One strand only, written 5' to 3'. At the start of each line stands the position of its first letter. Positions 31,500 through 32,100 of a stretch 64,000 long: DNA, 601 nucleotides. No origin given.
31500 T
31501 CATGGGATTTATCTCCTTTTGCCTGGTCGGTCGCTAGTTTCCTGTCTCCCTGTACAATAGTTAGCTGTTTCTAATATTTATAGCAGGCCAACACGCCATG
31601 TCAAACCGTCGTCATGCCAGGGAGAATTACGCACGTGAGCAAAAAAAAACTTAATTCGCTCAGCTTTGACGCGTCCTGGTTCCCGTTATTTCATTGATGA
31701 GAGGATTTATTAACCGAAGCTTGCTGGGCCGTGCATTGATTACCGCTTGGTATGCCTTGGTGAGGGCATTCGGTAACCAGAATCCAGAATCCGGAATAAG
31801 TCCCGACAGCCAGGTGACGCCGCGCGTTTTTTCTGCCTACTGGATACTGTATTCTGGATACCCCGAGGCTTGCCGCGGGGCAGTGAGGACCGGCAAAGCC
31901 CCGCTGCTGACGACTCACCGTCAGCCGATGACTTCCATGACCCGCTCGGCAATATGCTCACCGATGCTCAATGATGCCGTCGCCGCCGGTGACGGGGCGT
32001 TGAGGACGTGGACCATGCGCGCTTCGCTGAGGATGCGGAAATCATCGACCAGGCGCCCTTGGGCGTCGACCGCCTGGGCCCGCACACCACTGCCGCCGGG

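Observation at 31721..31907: Structured ~190-nt intergenic element, copy A: candidate sRNA or REP/MITE-like family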

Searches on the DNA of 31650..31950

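Call 62: search_rna_families(source=window, start=31650, end=31950, threshold=evalue, max_evalue=10)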
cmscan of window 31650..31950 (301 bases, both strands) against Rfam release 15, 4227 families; matches with E-value up to 10: 2.
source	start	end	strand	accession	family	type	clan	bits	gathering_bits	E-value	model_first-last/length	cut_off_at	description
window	31752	31785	+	RF00097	snoR71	Gene; snRNA; snoRNA; CD-box;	-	12.7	40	8.6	1-107/107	no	Plant small nucleolar RNA R71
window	31806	31927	+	RF00483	IRES_IGF2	Cis-reg; IRES;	-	11.1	70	4.4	1-121/121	no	Insulin-like growth factor II IRES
